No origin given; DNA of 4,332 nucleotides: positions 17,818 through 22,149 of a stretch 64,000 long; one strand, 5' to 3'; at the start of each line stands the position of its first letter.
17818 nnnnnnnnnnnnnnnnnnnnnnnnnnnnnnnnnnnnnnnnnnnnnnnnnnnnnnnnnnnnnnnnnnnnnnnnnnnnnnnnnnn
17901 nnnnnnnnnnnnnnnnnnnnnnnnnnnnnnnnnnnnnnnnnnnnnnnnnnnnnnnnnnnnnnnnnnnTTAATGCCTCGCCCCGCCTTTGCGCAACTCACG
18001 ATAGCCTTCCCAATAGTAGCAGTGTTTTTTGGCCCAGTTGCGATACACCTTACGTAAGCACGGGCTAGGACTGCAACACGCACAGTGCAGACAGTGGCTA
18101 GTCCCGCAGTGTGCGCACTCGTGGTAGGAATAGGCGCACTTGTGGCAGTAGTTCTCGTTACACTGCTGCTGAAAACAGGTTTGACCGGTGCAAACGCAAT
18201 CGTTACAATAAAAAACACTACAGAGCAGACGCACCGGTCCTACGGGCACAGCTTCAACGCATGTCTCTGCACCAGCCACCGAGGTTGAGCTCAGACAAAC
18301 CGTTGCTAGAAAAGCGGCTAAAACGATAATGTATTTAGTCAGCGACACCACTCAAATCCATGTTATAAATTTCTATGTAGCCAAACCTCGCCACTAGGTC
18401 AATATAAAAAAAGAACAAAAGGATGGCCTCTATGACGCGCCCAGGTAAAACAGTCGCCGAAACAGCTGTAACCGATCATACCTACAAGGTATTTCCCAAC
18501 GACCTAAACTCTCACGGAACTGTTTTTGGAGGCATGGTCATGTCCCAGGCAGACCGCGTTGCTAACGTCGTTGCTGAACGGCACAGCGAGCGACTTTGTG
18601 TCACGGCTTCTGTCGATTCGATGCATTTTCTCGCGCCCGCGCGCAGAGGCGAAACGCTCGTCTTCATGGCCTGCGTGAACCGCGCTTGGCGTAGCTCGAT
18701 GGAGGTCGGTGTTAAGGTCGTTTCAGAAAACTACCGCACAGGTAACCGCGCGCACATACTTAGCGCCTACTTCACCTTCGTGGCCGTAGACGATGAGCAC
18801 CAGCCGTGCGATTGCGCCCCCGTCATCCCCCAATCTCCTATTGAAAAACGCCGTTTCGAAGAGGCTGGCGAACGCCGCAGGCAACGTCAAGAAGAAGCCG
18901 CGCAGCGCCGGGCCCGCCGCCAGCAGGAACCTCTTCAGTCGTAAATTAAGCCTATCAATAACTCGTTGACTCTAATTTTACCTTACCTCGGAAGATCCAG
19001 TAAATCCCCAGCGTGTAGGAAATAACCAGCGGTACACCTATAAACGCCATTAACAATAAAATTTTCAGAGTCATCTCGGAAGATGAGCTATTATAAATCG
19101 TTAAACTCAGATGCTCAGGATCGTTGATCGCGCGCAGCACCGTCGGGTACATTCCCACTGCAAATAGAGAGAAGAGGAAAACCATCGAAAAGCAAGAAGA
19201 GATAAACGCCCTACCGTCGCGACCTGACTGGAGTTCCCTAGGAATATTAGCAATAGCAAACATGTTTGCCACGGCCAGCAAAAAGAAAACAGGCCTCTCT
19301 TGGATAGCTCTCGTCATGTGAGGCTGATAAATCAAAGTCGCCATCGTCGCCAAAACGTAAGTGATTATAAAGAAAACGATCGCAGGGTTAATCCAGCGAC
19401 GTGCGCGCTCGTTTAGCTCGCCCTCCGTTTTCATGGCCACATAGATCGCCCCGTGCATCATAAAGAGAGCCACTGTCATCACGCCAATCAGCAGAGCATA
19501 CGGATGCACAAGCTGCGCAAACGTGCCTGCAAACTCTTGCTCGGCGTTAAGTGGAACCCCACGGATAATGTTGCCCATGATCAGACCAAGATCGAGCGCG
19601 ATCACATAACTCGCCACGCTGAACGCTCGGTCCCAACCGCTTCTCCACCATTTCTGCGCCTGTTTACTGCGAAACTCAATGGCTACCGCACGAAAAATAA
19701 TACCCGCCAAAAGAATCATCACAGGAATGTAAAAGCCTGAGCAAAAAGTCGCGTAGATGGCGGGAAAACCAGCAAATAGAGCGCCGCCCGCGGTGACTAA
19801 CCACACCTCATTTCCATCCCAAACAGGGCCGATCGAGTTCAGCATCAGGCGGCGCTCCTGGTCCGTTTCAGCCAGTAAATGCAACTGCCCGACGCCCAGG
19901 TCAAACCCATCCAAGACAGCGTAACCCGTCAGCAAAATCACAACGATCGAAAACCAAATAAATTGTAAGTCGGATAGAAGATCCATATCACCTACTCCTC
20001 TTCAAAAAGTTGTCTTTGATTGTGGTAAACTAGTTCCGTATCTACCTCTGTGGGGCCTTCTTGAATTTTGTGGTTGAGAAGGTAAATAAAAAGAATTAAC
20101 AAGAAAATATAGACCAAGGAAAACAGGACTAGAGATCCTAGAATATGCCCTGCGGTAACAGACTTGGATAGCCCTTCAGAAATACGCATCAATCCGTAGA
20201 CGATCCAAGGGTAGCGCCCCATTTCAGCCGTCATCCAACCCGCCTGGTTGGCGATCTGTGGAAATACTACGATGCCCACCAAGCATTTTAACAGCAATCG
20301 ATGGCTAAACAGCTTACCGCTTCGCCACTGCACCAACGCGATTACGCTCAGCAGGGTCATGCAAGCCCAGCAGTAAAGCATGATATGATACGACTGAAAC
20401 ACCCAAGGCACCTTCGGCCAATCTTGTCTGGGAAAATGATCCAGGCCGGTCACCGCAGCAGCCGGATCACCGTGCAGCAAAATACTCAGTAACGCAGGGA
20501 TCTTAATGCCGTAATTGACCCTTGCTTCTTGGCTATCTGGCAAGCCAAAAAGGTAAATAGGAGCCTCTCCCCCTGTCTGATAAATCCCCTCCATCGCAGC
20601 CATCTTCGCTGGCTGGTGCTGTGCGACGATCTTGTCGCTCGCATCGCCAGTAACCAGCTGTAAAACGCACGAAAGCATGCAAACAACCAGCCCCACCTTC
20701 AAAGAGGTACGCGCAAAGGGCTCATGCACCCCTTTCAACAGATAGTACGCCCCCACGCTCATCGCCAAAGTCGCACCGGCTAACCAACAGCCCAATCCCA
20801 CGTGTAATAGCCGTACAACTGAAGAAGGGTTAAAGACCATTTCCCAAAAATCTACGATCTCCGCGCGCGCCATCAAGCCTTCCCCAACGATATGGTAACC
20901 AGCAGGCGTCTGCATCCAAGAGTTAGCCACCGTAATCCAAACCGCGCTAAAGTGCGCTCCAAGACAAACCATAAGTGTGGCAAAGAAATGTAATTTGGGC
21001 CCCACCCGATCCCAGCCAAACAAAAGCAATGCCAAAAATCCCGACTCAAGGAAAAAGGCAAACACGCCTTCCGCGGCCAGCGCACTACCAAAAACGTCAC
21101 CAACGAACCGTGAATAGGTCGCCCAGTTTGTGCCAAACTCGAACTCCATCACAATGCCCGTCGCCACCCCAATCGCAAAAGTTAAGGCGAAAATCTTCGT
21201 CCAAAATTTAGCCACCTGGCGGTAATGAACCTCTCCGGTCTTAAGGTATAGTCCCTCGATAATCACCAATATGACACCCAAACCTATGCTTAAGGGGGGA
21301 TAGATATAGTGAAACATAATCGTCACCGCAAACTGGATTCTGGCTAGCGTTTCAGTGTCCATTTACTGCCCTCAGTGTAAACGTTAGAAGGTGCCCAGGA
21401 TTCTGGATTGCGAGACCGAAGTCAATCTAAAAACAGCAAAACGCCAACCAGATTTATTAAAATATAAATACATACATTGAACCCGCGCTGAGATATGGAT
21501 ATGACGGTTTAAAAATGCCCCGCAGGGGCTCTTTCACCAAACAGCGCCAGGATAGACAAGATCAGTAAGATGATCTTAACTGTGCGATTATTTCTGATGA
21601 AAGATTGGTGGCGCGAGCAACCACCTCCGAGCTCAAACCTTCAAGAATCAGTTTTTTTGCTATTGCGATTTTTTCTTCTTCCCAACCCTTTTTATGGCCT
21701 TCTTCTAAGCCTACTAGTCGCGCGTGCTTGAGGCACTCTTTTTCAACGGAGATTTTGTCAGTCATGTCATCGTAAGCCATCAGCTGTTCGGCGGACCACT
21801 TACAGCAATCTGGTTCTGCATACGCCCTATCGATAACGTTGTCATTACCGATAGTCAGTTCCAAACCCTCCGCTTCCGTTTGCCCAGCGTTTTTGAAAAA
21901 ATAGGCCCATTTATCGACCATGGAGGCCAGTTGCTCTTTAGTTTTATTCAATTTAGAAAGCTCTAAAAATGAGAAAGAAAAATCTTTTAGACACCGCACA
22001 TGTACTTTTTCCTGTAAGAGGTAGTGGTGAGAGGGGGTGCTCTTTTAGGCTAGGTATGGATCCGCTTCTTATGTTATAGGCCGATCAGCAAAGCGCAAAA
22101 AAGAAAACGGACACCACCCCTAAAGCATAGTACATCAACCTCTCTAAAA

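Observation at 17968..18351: Small secreted protein extremely rich in Cys and His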

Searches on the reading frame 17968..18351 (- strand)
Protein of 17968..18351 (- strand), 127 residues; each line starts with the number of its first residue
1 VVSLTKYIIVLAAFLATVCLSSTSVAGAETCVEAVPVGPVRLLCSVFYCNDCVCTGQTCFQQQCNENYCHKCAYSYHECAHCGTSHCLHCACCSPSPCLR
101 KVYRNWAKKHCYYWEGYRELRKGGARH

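Call 4: search_protein_families(library=pfam, proteins=[window:17968-18351:-], max_evalue=1)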
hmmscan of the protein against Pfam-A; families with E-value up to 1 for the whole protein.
window:17968-18351:- (127 aa): 1 family
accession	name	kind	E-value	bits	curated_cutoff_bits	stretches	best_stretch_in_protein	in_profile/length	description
PF24417.1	DUF7549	-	0.16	12.2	27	1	8-58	85-134/166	Family of unknown function (DUF7549)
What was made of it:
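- On Metallothionein (Pfam MT families, e.g. PF02069): For the full-length window protein the only hit at E<=1 is DUF7549 at E=0.16, far below its cutoff (call 4).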

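Call 5: search_protein_families(library=ncbifam, proteins=[window:17968-18351:-], max_evalue=1)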
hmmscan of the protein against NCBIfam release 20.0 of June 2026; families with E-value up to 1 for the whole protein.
window:17968-18351:- (127 aa): 0 families

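Call 6: find_homologous_proteins(query=window:17968-18351:-, max_evalue=10)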
Query window:17968-18351:- (127 aa): 2 proteins with E <= 10 among 4 candidates.
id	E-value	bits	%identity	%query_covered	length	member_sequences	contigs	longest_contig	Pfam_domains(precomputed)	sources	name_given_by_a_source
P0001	2.3e-25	107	46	96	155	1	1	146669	-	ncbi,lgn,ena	-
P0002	6.2e-25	106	48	96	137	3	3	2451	-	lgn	-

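Call 9: find_encoding_contigs(protein=P0001, flank=8000)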
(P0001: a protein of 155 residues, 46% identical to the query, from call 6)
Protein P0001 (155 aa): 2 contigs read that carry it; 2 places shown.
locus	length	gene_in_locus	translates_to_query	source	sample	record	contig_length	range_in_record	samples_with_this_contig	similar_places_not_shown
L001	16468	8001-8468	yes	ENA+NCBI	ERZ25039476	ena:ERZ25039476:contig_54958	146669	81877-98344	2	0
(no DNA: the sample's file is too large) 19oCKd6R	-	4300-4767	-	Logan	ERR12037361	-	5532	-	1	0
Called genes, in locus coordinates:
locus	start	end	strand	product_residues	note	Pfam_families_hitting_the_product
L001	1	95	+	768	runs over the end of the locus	PF17760:UvrA_inter, PF13304:AAA_21 (faint), PF13555:AAA_29 (faint), PF00005:ABC_tran (weak)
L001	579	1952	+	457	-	PF01654:Cyt_bd_oxida_I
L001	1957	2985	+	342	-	PF02322:Cyt_bd_oxida_II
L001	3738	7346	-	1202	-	-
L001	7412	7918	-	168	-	PF03061:4HBT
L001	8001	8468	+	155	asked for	-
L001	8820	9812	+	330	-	-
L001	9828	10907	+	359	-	PF05150:Legionella_OMP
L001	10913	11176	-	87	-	-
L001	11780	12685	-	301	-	-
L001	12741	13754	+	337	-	PF10502:Peptidase_S26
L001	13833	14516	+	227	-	PF18911:PKD_4 (weak)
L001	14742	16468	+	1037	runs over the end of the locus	PF00133:tRNA-synt_1, PF09334:tRNA-synt_1g (faint), PF08264:Anticodon_1, PF19302:DUF5915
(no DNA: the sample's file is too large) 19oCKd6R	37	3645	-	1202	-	-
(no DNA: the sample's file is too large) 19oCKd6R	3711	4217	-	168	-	PF03061:4HBT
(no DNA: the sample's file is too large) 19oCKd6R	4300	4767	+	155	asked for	-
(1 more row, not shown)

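Call 10: find_encoding_contigs(protein=P0002, flank=8000)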
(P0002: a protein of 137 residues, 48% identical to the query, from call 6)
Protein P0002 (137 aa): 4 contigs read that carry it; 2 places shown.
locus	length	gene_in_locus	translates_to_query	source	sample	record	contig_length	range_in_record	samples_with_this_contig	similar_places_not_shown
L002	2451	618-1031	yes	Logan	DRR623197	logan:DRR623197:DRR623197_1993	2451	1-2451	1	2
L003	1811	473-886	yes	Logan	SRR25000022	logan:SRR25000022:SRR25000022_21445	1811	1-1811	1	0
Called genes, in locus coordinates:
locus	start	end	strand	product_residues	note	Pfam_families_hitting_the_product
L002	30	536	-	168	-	PF03061:4HBT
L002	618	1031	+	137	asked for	-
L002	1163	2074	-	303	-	-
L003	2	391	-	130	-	?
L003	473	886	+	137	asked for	-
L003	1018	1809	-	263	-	?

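Call 13: find_related_loci(query=A1, collection=genome_contigs, flank=8000)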
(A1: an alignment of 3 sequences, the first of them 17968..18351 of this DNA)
Query A1 (127 aa) in genome_contigs; peptide patterns used: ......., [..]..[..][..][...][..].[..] (x = any residue, [..] = any of these).
130 stretches matched a pattern; 1 encode a relative of the query (tblastn E <= 1e-3); 1 distinct loci.
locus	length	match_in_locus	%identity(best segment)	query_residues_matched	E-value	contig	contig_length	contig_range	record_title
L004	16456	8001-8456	46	6-127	3e-34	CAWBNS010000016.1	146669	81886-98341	MAG: uncultured Chlamydiae bacterium isolate MFD01275.bin.2.9 genome assembly, contig: contig_54958, whole genome shotgu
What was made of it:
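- Tried and rejected: The genome_contigs scan found only the MAG that carries P0001 (call 13).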

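Call 19: search_protein_representatives(alignment_id=A1)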
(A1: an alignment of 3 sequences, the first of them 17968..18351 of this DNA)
Query: 3 sequences, 138 profile positions. Proteins with E-value up to 0.001 (for the whole library): 2; up to 1e-10: 1; up to 1e-30: 1. The best 2 are listed.
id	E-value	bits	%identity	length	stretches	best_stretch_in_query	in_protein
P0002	8.2e-76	269.1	-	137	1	1-138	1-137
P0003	3.4e-04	37.1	-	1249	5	106-128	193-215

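Call 23: find_related_loci(query=A1, collection=metagenome_contigs, flank=6000)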
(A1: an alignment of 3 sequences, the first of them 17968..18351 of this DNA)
Query A1 (127 aa) in metagenome_contigs; peptide patterns used: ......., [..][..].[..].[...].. (x = any residue, [..] = any of these).
359 stretches matched a pattern, but none encodes a relative of the query by tblastn (E <= 1e-3).

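Call 27: predict_structure(alignment_id=A1)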
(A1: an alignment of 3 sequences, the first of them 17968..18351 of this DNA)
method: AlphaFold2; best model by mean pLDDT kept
length: 127 residues; sequences in the alignment: 3
mean_pLDDT: 42.6   pTM: 0.25
mean pLDDT of the five models: 42.6, 41.7, 41.5, 41.1, 39.8
residues with pLDDT >= 90: 0; 70-90: 0; 50-70: 40; < 50: 87
segments of 3 or more residues with pLDDT < 50: 19-66, 91-127
pLDDT, mean of each block of 10 residues (from residue 1): 56 55 36 33 32 36 45 57 58 43 35 34 31
secondary structure, 60 per line:
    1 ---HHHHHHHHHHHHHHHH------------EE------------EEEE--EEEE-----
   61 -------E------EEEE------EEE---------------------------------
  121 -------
elements in order: H4-19 E46-49 E52-55 E75-78 E85-87
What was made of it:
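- The AF2 model is uninformative at pLDDT 42.6 (call 27).
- Tried and rejected: AF2 on the three-sequence alignment gave pLDDT 42.6 and is unusable, so no fold search was run on it (call 27).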

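Call 28: search_solved_structures(query=A1, max_evalue=10, show_alignments=2)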
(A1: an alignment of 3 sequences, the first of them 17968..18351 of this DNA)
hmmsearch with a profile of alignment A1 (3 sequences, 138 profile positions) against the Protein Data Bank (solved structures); distinct sequences matched with E-value up to 10: 0.
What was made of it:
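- Tried and rejected: A PDB sequence profile search found 0 hits at E<=10 (call 28).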

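Call 29: search_protein_families(library=pfam, proteins=[P0001, P0002], max_evalue=10)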
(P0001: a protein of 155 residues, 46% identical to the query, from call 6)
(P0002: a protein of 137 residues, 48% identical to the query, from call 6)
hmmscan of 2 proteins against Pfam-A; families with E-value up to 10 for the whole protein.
P0001 (155 aa): 0 families

P0002 (137 aa): 0 families
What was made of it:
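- On OmcB / Chlam_OMP6 (PF03504): There is no Pfam hit (calls 4, 29), and the protein is 126 aa.
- Tried and rejected: Pfam and NCBIfam scans of the protein, its mature form and its relatives gave nothing significant (calls 4, 5, 29).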

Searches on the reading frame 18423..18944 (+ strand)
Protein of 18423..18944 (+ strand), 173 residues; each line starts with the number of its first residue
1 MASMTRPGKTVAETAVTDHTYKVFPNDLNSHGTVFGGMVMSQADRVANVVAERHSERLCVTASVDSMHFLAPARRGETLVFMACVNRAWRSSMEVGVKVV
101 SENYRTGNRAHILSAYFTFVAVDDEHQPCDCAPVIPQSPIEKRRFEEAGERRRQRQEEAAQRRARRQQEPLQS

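Call 4: search_protein_families(library=pfam, proteins=[window:18423-18944:+], max_evalue=1)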
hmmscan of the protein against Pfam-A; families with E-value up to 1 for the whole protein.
window:18423-18944:+ (173 aa): 2 families
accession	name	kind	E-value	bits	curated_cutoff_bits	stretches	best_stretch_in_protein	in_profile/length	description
PF03061.28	4HBT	-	8.5e-18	64.9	20.6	1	31-103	1-74/79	Thioesterase superfamily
PF13622.12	4HBT_3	-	0.002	18.8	24.3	1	25-119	2-82/83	Acyl-CoA thioesterase N-terminal domain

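Call 5: search_protein_families(library=ncbifam, proteins=[window:18423-18944:+], max_evalue=1)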
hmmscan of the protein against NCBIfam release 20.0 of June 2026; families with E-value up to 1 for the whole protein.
window:18423-18944:+ (173 aa): 3 families
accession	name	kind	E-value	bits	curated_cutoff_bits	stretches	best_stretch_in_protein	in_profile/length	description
NF007970.0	PRK10694.1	equivalog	5.9e-15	55.3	162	1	23-129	18-127/133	acyl-CoA thioester hydrolase YciA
TIGR02286.1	PaaD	equivalog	1.3e-09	38.3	118.9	1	18-102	17-99/114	hydroxyphenylacetyl-CoA thioesterase PaaI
TIGR00369.1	unchar_dom_1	domain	0.041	14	36.6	1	23-88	24-89/117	hotdog fold thioesterase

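Call 41: list_cluster_members(proteins=[window:17971-18351:-, window:17971-18348:-, window:18423-18944:+, window:17024-17962:+, window:18955-19986:-, P0001, P0002])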
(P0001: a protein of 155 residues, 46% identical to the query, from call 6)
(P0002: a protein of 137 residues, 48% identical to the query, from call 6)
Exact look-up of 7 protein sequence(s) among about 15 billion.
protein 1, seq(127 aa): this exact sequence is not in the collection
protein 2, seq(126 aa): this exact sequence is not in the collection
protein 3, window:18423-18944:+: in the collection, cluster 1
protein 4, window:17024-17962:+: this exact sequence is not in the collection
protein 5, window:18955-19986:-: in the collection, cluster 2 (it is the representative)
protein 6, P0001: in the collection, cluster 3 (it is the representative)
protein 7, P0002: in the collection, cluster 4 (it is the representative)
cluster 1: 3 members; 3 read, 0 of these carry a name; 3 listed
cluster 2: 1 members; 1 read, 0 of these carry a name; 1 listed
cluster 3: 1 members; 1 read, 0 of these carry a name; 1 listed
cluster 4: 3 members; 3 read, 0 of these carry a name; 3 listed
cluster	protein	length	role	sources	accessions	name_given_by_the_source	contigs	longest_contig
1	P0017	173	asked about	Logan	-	-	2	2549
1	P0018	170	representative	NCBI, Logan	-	-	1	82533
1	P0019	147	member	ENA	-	-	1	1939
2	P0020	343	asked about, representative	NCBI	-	-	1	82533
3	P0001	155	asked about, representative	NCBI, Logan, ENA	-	-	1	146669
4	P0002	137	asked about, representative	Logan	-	-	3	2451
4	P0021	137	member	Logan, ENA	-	-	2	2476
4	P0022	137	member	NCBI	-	-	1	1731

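Call 43: find_encoding_contigs(protein=window:18432-18944:+, flank=5000, max_places=4)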
Protein window:18432-18944:+ (170 aa): 1 contig read that carries it; 1 place shown.
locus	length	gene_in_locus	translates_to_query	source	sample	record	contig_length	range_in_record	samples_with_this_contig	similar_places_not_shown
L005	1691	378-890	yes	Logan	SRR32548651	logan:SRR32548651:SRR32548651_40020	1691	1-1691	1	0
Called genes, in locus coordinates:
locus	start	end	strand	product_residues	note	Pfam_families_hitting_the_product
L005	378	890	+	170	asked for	PF03061:4HBT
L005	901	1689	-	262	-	?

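Call 44: find_encoding_contigs(protein=window:18423-18944:+, flank=5000, max_places=4)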
Protein window:18423-18944:+ (173 aa): 2 contigs read that carry it; 2 places shown.
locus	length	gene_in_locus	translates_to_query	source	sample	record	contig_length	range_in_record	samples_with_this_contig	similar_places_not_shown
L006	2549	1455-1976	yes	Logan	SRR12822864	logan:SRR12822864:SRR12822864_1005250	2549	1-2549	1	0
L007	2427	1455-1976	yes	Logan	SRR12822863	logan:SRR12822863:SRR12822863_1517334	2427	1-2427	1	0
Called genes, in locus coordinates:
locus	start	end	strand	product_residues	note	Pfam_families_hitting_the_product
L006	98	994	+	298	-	-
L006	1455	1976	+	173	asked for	PF03061:4HBT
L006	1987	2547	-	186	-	?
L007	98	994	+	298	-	-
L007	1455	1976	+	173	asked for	PF03061:4HBT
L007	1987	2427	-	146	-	?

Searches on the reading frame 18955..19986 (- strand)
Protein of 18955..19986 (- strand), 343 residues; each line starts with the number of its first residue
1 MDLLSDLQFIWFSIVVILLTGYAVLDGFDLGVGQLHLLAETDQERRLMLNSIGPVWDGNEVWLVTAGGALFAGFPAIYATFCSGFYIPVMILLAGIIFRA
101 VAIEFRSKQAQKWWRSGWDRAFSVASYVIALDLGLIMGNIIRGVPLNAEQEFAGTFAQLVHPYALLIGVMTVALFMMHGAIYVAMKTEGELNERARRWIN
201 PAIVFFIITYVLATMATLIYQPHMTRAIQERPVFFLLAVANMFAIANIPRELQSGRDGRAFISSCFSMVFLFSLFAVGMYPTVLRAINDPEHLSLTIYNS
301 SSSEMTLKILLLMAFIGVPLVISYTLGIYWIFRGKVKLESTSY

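Call 42: find_encoding_contigs(protein=window:18955-19986:-, flank=5000, max_places=3)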
Protein window:18955-19986:- (343 aa): no gene with exactly this product is on record in the collection.

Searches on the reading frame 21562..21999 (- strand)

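Call 26: search_protein_families(library=pfam, proteins=[window:21562-21999:-], max_evalue=0.001)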
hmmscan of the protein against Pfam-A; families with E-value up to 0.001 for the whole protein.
window:21562-21999:- (145 aa): 1 family
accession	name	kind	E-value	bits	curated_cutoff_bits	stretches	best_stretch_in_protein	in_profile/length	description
PF12784.13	PDDEXK_2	-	2.3e-08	34.5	27.4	1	5-82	143-218/229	PD-(D/E)XK nuclease family transposase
